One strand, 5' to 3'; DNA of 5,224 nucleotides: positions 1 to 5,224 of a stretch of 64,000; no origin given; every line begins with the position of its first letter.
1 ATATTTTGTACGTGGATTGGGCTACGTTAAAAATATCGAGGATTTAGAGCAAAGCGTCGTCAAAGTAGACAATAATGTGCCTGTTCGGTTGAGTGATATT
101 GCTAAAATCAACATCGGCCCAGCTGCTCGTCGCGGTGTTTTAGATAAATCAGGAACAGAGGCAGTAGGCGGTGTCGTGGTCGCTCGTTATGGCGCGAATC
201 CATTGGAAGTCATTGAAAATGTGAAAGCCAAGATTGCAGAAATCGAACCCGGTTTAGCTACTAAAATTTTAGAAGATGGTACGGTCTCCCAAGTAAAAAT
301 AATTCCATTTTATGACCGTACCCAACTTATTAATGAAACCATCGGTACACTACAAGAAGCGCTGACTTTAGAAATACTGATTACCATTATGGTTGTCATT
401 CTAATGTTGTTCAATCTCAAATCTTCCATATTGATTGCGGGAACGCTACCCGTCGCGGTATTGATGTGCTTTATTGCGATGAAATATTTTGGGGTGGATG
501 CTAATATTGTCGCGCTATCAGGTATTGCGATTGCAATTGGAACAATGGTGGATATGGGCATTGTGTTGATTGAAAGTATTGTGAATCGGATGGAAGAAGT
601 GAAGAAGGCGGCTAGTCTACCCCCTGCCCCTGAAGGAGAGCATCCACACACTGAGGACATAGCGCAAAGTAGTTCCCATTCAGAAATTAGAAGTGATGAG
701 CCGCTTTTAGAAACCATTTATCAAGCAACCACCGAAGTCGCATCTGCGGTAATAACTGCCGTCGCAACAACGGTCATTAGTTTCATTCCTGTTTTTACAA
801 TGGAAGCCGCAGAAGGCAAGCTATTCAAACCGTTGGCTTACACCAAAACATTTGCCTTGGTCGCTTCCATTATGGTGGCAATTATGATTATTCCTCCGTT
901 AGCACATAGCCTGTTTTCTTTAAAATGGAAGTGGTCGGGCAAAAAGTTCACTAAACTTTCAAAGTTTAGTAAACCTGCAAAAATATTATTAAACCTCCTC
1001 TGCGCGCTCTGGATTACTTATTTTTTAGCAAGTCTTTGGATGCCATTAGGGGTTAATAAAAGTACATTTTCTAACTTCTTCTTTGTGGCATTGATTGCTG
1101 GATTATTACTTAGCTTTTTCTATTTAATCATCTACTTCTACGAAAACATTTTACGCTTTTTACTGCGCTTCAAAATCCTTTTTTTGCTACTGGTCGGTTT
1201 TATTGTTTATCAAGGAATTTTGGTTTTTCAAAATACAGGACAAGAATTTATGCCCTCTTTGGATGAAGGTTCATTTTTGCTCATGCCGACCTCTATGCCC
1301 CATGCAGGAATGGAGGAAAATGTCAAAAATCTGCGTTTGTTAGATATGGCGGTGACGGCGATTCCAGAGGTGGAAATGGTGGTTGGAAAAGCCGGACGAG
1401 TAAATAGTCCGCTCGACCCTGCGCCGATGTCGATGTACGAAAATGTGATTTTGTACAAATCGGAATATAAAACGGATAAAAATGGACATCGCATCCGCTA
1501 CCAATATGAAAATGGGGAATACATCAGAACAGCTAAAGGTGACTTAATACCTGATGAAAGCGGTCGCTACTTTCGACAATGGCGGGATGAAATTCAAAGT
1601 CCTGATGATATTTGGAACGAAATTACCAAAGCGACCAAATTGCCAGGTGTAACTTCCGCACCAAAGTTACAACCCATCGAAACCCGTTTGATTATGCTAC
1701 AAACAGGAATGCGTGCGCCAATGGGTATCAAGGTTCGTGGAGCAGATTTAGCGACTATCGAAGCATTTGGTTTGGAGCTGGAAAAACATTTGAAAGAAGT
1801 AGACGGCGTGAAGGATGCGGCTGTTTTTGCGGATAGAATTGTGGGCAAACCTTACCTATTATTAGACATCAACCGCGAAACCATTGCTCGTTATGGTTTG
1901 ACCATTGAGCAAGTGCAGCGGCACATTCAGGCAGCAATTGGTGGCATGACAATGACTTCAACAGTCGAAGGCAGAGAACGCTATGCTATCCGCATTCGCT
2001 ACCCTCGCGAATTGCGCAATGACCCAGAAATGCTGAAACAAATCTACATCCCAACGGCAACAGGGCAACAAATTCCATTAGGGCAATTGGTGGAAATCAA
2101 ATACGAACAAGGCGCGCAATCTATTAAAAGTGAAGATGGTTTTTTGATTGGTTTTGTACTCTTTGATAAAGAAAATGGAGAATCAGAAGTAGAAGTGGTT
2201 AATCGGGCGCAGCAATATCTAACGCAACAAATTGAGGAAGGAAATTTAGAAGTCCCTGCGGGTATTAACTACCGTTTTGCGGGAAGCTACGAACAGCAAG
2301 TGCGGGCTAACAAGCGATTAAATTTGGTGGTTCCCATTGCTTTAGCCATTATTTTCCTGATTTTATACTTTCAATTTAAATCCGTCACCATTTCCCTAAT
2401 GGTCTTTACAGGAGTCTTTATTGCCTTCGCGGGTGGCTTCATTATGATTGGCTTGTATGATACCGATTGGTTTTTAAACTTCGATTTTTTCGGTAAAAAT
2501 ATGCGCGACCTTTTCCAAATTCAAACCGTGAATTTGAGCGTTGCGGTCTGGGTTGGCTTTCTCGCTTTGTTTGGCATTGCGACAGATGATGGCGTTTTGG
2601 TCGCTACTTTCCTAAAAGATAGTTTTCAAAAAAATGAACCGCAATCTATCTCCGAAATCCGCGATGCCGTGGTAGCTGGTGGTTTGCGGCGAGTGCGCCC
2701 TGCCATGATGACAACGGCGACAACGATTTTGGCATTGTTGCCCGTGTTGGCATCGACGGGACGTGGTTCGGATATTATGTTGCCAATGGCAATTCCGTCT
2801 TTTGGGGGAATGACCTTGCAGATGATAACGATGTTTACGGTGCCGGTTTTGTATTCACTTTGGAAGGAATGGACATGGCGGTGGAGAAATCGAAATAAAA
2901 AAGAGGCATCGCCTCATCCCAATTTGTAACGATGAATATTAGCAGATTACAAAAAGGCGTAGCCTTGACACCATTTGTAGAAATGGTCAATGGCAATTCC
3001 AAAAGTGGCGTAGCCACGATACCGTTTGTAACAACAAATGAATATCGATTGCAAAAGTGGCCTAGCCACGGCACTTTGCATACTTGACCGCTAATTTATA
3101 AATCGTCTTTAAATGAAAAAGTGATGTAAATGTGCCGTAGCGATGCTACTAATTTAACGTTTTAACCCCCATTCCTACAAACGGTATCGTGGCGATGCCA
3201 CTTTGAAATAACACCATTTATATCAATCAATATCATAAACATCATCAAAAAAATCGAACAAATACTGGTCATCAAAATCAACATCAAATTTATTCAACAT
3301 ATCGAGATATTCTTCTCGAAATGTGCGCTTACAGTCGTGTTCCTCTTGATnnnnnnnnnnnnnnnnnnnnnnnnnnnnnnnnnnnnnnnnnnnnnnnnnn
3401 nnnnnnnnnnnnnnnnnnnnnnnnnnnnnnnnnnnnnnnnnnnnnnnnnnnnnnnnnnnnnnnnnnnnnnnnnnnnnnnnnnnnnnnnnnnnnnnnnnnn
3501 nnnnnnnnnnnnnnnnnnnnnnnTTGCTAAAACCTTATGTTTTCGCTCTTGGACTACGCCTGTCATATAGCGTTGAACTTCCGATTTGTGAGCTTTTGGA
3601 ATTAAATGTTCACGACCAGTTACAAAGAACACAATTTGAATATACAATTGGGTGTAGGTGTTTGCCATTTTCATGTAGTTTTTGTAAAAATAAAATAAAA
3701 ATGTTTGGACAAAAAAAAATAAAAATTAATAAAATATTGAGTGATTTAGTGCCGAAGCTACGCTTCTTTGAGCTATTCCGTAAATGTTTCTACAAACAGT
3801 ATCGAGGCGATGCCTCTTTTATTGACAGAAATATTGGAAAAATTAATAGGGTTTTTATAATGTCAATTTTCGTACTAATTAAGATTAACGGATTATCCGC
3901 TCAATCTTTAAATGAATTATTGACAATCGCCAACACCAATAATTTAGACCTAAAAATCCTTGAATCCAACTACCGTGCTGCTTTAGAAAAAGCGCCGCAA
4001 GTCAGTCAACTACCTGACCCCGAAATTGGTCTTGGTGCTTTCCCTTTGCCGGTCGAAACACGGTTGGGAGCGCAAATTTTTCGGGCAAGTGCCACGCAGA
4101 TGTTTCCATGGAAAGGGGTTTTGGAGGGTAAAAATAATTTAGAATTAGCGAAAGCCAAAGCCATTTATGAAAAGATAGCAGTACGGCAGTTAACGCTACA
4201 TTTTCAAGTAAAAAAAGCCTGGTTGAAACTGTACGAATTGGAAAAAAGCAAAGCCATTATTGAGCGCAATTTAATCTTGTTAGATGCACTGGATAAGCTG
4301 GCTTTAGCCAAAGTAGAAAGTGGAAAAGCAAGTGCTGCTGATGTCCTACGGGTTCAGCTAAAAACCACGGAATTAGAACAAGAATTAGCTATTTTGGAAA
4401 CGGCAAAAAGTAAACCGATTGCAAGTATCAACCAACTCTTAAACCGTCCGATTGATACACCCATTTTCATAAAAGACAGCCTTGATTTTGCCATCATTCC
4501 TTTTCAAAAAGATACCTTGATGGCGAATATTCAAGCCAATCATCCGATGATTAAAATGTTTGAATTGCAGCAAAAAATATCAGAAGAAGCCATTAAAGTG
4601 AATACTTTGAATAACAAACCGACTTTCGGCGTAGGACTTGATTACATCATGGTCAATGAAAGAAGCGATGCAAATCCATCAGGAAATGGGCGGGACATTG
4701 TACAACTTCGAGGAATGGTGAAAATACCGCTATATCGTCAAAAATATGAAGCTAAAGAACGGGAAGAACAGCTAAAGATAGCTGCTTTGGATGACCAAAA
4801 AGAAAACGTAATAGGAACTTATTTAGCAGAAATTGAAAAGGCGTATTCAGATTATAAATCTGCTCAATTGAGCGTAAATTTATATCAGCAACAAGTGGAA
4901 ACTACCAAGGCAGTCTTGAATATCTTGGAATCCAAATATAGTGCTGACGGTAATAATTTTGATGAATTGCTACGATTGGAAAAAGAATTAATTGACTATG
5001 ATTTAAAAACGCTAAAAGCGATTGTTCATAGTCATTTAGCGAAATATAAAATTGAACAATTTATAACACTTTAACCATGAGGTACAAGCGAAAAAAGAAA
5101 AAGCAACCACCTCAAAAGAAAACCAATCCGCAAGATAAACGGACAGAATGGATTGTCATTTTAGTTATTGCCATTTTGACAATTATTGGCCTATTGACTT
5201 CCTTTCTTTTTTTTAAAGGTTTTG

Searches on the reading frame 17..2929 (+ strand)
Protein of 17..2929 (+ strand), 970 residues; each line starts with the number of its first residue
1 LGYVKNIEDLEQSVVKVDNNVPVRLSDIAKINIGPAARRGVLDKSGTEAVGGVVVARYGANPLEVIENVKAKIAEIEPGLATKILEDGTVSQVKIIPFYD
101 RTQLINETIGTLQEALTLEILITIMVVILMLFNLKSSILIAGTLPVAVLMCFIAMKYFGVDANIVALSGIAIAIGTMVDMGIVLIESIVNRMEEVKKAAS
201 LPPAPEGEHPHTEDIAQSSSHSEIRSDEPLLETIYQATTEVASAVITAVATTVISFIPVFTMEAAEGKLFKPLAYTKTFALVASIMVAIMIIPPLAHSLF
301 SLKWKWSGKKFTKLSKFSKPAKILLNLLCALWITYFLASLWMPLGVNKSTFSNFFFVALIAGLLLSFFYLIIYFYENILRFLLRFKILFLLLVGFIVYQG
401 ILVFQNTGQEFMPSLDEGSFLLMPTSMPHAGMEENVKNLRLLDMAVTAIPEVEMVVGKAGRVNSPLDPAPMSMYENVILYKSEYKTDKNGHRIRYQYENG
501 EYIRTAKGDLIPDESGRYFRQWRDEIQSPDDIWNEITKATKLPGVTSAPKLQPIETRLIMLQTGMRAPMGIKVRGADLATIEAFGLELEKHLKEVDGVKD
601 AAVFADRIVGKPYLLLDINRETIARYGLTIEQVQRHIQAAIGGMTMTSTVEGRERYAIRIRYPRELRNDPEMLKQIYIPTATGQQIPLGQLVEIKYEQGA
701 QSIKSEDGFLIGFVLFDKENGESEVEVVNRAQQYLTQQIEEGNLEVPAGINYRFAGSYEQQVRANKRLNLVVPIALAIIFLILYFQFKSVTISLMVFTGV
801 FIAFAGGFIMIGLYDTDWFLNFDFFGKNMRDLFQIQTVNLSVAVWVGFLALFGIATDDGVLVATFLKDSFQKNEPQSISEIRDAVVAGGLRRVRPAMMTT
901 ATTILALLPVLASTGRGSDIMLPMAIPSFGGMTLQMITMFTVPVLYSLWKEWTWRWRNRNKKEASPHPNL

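Call 48: search_protein_families(library=pfam, proteins=[window:17-2929:+], max_evalue=5)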
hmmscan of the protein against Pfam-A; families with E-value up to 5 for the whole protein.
window:17-2929:+ (970 aa): 2 families
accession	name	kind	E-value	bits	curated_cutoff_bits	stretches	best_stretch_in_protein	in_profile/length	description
PF00873.25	ACR_tran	-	1.2e-132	444.1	28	4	3-305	233-495/1021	AcrB/AcrD/AcrF family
PF19630.5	DUF6134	-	0.045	14.3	27.9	0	473-539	52-121/184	Domain of unknown function (DUF6134)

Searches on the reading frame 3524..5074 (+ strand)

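Call 14: search_protein_families(library=pfam, proteins=[window:3524-5074:+], max_evalue=0.001)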
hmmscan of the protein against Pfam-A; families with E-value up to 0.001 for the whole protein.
window:3524-5074:+ (516 aa): 1 family
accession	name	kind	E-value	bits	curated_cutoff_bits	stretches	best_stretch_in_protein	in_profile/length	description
PF02321.23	OEP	-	2.4e-30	106.2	22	2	330-514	2-186/187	Outer membrane efflux protein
